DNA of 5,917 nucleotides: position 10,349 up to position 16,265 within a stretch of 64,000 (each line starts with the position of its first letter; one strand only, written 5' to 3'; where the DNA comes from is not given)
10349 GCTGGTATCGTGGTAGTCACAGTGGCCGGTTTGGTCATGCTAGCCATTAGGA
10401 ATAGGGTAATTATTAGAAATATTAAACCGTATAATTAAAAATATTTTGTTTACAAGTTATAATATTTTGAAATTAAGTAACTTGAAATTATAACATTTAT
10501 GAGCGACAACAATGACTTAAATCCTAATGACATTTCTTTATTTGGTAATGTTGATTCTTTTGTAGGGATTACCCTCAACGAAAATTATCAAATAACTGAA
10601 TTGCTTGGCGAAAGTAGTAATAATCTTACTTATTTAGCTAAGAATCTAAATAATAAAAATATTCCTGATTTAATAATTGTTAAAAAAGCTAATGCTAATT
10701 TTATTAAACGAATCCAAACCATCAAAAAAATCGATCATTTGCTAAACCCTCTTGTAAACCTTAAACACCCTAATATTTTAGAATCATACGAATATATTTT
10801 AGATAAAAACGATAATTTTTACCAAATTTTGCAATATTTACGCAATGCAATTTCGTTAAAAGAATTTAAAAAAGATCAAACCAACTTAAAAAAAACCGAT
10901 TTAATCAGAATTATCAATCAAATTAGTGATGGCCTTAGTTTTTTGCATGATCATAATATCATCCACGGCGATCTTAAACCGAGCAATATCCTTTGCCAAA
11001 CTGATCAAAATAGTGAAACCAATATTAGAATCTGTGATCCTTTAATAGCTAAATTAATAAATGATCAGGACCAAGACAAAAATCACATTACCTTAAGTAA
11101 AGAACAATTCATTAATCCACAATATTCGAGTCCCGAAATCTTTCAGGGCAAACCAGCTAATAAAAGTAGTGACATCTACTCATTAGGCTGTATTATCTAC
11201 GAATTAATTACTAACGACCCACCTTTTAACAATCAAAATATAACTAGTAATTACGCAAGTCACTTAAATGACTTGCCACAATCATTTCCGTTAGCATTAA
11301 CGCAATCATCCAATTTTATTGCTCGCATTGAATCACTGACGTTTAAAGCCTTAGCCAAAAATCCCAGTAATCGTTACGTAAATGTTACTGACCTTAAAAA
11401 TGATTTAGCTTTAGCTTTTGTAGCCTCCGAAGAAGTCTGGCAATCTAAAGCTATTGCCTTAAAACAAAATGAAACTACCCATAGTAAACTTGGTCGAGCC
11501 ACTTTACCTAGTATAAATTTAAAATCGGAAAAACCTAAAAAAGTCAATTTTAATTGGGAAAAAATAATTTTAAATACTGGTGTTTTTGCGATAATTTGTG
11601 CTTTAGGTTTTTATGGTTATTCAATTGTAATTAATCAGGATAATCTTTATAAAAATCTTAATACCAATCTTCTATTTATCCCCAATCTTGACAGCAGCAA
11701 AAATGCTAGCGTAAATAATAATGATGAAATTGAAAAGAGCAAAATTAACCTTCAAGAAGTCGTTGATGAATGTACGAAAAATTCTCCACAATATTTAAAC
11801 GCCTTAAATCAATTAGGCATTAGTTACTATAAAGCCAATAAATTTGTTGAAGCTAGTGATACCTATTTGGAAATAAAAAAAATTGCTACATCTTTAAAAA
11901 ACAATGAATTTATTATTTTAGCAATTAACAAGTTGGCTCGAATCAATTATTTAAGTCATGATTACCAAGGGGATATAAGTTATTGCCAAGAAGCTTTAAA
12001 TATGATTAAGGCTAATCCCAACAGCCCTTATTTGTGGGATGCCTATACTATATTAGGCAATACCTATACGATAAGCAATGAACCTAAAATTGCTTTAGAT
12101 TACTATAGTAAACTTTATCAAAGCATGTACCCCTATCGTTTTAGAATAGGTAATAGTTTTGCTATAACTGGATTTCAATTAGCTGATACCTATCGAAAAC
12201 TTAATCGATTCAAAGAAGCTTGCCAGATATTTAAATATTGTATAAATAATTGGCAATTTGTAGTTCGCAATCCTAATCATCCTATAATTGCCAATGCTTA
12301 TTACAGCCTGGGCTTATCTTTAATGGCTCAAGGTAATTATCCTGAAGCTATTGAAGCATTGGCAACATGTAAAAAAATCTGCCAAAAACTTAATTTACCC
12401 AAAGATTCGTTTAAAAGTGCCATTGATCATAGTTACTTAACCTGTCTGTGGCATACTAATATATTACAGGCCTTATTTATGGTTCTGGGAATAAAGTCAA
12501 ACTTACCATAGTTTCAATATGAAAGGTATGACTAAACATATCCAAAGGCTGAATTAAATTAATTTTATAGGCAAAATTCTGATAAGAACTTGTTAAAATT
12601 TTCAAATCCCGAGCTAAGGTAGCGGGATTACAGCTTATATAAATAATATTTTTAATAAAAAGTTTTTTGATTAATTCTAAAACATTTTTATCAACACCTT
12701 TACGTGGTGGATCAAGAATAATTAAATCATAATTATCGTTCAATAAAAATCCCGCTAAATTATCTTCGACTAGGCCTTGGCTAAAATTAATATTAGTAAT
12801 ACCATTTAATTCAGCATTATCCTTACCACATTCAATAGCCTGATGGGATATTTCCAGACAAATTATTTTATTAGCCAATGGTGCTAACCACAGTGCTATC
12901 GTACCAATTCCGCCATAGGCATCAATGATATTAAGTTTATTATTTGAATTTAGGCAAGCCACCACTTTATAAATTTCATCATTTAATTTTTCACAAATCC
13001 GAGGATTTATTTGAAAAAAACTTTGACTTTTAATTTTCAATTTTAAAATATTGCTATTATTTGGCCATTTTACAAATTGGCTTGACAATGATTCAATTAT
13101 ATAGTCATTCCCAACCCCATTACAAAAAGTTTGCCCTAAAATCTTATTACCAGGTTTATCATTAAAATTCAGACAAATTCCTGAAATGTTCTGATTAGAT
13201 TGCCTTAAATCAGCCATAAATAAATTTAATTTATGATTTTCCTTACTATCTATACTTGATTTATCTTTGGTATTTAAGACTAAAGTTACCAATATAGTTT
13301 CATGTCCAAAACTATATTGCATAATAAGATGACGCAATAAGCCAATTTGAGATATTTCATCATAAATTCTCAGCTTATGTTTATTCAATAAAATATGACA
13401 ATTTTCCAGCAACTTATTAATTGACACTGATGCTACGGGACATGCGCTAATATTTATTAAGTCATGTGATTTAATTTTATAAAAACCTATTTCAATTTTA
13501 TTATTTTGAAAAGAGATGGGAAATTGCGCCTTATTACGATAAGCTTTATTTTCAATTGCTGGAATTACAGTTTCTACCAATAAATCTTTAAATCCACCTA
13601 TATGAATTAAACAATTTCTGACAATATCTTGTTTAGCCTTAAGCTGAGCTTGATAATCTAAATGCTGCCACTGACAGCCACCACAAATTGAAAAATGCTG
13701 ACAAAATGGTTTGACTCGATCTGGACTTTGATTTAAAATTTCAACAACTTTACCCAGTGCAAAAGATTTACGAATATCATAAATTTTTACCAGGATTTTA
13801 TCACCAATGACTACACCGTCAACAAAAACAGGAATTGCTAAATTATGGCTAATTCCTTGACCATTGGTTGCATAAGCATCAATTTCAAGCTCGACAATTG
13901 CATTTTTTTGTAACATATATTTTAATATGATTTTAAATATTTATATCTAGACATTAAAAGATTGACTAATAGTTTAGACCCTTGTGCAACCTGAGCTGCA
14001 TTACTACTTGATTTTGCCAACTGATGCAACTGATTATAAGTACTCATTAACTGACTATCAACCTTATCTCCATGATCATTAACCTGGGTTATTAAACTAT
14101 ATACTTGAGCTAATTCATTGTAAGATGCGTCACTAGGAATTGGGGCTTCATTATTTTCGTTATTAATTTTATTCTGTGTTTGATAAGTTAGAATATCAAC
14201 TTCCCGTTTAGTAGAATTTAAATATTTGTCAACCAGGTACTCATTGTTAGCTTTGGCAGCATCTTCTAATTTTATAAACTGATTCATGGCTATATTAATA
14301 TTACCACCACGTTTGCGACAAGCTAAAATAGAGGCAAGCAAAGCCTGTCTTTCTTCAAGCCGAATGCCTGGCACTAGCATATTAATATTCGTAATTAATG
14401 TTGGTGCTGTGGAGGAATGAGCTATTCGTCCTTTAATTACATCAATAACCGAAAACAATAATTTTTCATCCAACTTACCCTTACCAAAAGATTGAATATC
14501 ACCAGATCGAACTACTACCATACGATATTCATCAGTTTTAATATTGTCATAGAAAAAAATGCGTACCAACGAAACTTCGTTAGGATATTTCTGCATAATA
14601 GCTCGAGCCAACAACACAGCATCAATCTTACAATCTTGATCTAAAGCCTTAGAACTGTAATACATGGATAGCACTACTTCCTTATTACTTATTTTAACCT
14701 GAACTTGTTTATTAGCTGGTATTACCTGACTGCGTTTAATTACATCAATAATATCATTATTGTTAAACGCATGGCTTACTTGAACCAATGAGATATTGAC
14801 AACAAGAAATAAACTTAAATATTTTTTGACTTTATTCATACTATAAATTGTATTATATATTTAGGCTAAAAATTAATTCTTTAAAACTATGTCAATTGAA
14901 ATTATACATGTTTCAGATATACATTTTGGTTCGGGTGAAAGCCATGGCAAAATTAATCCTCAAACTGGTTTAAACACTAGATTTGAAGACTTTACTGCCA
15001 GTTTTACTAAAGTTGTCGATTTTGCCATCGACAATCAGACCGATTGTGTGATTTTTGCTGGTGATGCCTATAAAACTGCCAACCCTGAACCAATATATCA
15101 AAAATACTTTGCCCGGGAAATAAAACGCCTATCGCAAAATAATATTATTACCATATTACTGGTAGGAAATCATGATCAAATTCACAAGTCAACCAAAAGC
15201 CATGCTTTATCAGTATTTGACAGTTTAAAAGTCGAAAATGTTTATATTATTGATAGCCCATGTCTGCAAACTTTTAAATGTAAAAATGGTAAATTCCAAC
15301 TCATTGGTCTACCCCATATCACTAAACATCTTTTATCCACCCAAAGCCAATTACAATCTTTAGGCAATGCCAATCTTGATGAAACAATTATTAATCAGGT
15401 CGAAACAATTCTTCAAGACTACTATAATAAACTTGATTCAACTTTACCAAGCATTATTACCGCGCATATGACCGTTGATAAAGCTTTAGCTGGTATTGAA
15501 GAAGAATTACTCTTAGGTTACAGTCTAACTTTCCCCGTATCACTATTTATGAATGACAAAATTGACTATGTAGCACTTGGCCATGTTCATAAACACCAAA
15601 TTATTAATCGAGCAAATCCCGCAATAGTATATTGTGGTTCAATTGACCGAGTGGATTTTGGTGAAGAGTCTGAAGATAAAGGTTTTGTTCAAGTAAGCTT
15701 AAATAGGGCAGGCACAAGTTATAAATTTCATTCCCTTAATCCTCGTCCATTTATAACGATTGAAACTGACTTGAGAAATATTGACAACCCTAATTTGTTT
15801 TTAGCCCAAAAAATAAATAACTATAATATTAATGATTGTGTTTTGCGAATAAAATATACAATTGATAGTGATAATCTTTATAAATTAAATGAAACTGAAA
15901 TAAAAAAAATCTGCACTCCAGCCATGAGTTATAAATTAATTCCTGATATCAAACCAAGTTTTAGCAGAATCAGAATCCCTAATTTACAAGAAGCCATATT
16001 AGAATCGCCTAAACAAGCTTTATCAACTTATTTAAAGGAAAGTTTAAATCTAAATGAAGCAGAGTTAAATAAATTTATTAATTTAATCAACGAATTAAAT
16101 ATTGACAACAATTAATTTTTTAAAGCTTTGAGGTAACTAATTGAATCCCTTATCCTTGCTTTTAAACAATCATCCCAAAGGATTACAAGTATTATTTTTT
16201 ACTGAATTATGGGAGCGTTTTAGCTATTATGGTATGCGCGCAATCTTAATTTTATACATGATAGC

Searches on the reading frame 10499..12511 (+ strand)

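Call 45: search_protein_families(library=pfam, proteins=[window:10499-12511:+], max_evalue=0.0001)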
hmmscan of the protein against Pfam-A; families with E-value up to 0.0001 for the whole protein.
window:10499-12511:+ (670 aa): 11 families
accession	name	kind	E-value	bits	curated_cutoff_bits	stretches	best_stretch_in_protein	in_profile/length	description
PF00069.31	Pkinase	-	2.1e-39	136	31.7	1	30-293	1-252/263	Protein kinase domain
PF07714.23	PK_Tyr_Ser-Thr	-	4e-25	89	23.1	1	47-292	18-248/258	Protein tyrosine and serine/threonine kinase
PF13424.12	TPR_12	-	1.4e-19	70.5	30.1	1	560-629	8-76/77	Tetratricopeptide repeat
PF07719.23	TPR_2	-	3.4e-12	45.9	27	0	598-628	1-31/34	Tetratricopeptide repeat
PF00515.34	TPR_1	-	1.2e-11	44.3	27.8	0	598-624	1-27/34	Tetratricopeptide repeat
PF13374.12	TPR_10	-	1.6e-10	41.1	27.5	0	598-631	2-35/42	Tetratricopeptide repeat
PF13174.12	TPR_6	-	2.3e-07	31.4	26.3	0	600-625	2-27/33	Tetratricopeptide repeat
PF13176.12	TPR_7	-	4.4e-07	29.9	27.9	0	560-579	4-23/36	Tetratricopeptide repeat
PF13432.12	TPR_16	-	2.6e-06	28.2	32.7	0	561-621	3-54/65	Tetratricopeptide repeat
PF13428.12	TPR_14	-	3.1e-05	24.7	23.5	0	599-624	2-27/44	Tetratricopeptide repeat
PF13181.12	TPR_8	-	9e-05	22.8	25.7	0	598-629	1-32/34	Tetratricopeptide repeat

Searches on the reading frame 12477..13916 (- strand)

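Call 45: search_protein_families(library=pfam, proteins=[window:12477-13916:-], max_evalue=0.0001)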
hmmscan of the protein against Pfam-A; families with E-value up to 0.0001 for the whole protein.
window:12477-13916:- (479 aa): 4 families
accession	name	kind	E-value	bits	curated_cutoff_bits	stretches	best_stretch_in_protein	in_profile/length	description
PF05958.17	tRNA_U5-meth_tr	-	2.1e-26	93.2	23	1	87-473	1-354/357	tRNA (Uracil-5-)-methyltransferase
PF13847.12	Methyltransf_31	-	4.3e-08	33.4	27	1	326-441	3-122/145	Methyltransferase domain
PF05175.20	MTS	-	4.5e-08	33.4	23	1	319-420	24-123/170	Methyltransferase small domain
PF09445.16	Methyltransf_15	-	3.4e-07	30.4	22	1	330-409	4-85/165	RNA cap guanine-N2 methyltransferase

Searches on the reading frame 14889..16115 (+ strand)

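Call 45: search_protein_families(library=pfam, proteins=[window:14889-16115:+], max_evalue=0.0001)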
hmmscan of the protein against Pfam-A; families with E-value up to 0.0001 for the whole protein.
window:14889-16115:+ (408 aa): 2 families
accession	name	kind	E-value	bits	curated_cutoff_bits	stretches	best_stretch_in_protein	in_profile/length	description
PF00149.33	Metallophos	-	1e-12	49.3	21.5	1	5-235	3-190/191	Calcineurin-like phosphoesterase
PF12850.12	Metallophos_2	-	6.9e-05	23.3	27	0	224-260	107-143/154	Calcineurin-like phosphoesterase superfamily domain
